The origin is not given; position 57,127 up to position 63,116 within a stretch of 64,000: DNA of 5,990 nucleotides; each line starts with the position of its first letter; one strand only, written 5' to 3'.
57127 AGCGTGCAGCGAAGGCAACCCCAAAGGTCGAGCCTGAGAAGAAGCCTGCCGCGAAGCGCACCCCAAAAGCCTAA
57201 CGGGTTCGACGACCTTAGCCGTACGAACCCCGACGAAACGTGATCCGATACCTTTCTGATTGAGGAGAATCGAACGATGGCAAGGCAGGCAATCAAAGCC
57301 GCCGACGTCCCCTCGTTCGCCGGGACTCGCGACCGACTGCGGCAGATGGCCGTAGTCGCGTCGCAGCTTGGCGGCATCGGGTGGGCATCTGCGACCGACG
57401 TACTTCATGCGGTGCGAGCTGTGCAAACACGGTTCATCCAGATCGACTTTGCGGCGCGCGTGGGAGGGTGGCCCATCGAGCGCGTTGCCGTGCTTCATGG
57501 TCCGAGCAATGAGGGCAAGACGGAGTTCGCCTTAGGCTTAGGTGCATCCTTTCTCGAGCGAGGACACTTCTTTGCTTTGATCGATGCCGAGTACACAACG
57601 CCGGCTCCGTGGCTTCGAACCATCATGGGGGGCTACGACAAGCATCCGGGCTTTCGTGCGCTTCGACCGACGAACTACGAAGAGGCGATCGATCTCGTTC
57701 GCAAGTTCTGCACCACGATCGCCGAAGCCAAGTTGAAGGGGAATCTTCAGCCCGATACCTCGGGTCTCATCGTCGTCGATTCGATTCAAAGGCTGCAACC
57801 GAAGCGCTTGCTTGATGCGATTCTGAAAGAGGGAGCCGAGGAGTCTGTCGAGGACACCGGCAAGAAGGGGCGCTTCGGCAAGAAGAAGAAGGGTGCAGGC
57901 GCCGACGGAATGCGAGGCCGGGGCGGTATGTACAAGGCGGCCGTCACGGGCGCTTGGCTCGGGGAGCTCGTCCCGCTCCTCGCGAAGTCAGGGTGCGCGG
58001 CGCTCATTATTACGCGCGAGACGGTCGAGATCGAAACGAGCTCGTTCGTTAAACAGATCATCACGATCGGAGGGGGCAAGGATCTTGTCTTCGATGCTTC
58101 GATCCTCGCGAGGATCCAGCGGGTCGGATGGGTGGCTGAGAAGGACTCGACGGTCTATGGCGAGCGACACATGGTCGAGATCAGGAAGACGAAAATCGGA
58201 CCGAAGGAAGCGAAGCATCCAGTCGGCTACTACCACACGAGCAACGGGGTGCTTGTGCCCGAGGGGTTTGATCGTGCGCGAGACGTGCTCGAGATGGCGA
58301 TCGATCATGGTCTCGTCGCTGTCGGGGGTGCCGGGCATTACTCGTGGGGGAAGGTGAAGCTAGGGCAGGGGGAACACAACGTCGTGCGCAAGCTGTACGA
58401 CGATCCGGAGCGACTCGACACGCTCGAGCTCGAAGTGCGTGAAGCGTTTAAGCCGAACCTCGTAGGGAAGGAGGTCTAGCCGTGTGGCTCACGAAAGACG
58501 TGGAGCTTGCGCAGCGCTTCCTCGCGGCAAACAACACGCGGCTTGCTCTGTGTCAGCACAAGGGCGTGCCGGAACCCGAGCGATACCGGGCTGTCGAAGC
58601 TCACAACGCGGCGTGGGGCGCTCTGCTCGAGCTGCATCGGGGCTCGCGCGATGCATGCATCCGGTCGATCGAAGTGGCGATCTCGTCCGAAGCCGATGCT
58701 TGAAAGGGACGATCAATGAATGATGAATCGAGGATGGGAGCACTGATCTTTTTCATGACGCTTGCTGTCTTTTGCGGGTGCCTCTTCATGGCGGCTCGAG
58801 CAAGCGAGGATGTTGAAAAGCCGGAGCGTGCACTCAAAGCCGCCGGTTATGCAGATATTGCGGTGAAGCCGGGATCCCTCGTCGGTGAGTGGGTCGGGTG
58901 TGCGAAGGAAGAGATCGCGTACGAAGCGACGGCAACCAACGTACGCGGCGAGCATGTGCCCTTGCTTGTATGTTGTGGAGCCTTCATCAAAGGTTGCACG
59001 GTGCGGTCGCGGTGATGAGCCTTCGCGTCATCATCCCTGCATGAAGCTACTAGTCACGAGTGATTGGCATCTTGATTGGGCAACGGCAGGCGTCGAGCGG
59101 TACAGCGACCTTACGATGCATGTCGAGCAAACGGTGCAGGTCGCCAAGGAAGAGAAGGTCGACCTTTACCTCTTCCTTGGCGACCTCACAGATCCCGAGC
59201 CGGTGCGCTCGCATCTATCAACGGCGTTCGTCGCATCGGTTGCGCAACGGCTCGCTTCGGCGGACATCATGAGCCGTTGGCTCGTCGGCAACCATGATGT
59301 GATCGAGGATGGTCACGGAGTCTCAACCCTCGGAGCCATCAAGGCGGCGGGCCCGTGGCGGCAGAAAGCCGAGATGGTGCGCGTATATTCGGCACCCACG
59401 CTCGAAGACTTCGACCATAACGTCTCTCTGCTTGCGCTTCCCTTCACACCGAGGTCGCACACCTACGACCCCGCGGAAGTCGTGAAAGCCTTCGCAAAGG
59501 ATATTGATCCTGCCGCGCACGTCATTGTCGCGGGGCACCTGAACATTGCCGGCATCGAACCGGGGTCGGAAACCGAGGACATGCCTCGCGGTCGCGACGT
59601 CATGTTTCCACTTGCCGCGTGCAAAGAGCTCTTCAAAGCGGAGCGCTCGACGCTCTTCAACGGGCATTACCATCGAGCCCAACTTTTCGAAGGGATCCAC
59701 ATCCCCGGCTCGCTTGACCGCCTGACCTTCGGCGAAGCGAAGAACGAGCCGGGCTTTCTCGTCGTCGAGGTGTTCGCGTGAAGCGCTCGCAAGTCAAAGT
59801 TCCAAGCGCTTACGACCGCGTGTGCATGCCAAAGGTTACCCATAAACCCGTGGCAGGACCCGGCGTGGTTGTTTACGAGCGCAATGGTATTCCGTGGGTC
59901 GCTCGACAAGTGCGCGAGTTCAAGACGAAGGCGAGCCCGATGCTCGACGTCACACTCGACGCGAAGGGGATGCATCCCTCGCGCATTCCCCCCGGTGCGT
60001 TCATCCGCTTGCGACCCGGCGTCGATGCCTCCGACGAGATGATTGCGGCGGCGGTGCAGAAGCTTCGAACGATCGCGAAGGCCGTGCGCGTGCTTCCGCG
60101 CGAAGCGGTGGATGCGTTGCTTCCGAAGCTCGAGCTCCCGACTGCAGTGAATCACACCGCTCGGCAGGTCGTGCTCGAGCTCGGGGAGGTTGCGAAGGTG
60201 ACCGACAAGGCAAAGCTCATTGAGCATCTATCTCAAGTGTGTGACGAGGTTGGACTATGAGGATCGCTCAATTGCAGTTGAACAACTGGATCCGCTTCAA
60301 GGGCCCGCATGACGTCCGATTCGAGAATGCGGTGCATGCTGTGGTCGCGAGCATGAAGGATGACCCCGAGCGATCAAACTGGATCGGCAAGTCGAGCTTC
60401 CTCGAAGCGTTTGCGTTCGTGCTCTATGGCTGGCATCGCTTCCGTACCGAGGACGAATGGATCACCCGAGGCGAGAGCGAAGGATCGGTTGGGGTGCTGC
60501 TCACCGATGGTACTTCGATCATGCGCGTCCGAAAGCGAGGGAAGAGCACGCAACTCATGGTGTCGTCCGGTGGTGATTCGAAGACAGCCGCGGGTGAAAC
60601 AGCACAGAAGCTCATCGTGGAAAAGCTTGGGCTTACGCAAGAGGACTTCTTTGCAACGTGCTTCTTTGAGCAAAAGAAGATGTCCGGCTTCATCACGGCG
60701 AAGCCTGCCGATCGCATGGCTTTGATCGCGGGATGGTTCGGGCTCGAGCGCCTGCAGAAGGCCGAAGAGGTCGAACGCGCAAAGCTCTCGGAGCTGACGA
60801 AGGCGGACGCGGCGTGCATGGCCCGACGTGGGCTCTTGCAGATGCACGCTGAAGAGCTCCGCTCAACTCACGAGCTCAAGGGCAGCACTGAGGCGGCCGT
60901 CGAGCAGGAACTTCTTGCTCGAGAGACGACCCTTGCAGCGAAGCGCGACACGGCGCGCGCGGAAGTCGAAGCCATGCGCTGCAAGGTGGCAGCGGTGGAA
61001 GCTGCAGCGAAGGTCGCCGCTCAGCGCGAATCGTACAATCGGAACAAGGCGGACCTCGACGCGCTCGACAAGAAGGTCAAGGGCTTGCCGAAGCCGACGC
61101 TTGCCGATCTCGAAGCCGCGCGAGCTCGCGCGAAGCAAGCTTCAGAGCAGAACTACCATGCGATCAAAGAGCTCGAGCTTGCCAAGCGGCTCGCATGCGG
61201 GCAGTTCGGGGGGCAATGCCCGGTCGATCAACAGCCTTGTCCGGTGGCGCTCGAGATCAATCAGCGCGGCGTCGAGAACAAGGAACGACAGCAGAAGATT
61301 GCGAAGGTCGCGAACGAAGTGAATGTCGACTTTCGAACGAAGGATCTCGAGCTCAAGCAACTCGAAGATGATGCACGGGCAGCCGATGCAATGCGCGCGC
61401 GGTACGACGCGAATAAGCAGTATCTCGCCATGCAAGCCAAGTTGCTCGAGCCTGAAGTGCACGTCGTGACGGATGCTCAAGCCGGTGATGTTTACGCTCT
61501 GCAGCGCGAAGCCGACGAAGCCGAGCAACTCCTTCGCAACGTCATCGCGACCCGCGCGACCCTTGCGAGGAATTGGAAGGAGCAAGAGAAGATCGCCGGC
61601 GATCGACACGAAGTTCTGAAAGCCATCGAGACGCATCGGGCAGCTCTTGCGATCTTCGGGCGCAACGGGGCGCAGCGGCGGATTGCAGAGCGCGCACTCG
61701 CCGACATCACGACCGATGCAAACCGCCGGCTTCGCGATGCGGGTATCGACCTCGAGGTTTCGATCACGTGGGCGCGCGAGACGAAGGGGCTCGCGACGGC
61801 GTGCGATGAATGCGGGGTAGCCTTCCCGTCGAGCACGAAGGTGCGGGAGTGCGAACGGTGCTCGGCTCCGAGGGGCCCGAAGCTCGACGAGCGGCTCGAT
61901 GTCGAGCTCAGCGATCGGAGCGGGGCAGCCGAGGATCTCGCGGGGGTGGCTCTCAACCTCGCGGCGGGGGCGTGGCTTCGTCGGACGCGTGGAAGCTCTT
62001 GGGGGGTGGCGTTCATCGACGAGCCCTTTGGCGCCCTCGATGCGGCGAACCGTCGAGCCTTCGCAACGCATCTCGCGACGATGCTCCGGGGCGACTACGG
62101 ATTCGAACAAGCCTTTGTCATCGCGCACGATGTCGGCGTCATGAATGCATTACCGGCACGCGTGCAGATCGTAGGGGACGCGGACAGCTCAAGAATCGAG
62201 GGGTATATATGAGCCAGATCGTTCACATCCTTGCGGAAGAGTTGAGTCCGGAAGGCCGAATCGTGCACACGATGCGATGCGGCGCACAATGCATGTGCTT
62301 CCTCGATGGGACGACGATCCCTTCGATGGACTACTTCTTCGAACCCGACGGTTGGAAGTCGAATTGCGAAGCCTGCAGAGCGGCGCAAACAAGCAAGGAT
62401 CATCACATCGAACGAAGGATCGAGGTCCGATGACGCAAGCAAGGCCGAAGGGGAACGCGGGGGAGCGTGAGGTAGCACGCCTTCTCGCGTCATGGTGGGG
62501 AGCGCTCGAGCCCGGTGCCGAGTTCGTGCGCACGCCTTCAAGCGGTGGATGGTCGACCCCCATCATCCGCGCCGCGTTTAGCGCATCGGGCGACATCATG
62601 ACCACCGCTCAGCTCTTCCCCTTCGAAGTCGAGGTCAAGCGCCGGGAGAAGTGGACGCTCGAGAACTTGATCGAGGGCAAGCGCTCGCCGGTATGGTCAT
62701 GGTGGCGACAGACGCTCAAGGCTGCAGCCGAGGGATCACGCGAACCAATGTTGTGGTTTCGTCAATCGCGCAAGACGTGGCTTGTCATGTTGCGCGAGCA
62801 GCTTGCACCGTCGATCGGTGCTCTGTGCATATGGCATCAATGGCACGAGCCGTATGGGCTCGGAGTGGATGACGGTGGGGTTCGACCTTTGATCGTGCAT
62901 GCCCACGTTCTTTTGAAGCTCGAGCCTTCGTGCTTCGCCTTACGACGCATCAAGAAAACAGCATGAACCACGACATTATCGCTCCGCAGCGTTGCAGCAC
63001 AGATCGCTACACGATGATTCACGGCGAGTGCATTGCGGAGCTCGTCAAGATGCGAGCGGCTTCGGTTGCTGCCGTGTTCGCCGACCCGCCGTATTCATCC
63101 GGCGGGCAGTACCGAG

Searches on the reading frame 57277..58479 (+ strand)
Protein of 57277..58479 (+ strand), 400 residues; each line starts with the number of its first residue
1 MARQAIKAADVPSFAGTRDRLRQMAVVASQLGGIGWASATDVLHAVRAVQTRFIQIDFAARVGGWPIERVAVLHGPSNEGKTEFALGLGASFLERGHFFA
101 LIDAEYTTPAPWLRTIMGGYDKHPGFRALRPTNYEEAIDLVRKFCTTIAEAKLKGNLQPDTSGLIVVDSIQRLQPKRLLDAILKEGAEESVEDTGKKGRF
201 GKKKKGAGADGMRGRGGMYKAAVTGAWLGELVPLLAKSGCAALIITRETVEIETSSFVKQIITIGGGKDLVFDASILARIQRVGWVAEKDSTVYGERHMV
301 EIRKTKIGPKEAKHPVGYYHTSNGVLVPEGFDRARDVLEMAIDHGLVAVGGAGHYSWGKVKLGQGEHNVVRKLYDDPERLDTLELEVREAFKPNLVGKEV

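Call 34: search_protein_families(library=pfam, proteins=[window:57277-58479:+], max_evalue=0.01)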
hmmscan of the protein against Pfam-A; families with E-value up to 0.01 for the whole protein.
window:57277-58479:+ (400 aa): 2 families
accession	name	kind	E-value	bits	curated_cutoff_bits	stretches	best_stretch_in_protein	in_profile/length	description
PF00154.27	RecA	-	3e-11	43.7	27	1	44-177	28-146/262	recA bacterial DNA recombination protein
PF21096.2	RecA_C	-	4.6e-08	33.5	27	1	336-391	2-56/57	RecA C-terminal domain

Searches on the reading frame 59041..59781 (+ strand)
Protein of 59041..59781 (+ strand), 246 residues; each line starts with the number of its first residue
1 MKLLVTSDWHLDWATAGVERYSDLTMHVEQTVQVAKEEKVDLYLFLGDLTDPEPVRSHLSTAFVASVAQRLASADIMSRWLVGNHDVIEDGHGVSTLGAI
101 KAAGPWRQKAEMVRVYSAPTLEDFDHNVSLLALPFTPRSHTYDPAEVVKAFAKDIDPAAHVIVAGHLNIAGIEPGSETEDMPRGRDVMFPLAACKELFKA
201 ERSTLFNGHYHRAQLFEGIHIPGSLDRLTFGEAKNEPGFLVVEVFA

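Call 34: search_protein_families(library=pfam, proteins=[window:59041-59781:+], max_evalue=0.01)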
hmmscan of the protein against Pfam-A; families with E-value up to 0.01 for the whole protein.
window:59041-59781:+ (246 aa): 2 families
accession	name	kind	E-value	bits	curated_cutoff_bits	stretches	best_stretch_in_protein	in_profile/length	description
PF00149.33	Metallophos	-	1.6e-12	48.7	21.5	1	1-212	1-190/191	Calcineurin-like phosphoesterase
PF12850.12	Metallophos_2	-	6.3e-05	23.5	27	1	1-166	1-115/154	Calcineurin-like phosphoesterase superfamily domain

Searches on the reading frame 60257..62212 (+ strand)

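Call 34: search_protein_families(library=pfam, proteins=[window:60257-62212:+], max_evalue=0.01)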
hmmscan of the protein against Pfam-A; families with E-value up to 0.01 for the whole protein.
window:60257-62212:+ (651 aa): 4 families
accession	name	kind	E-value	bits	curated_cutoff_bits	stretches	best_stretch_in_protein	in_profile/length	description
PF13514.12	AAA_27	-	0.001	19.1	22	1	1-136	1-123/206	AAA domain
PF13558.12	SbcC_Walker_B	-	0.0018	18.9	27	1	550-604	29-86/90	SbcC/RAD50-like, Walker B motif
PF02463.25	SMC_N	-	0.0052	16.7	40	0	43-635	35-208/220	RecF/RecN/SMC N terminal domain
PF13555.12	AAA_29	-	0.0078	16.4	27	0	4-60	2-50/61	P-loop containing region of AAA domain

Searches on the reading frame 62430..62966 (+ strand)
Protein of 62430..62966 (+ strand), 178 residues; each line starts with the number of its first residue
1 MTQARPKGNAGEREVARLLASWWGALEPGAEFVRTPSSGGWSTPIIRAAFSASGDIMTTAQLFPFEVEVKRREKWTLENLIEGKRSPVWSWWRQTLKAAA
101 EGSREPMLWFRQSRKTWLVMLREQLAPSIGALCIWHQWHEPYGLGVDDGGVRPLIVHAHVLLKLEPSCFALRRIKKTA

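Call 91: search_protein_families(library=pfam, proteins=[window:62430-62966:+], max_evalue=0.01)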
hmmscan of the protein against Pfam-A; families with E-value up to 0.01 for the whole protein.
window:62430-62966:+ (178 aa): 1 family
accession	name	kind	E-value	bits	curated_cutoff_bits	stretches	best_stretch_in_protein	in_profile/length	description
PF24608.2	PDDEXK_15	-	1.5e-27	97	27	1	4-122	2-112/164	Phage putative PDDEXK endonuclease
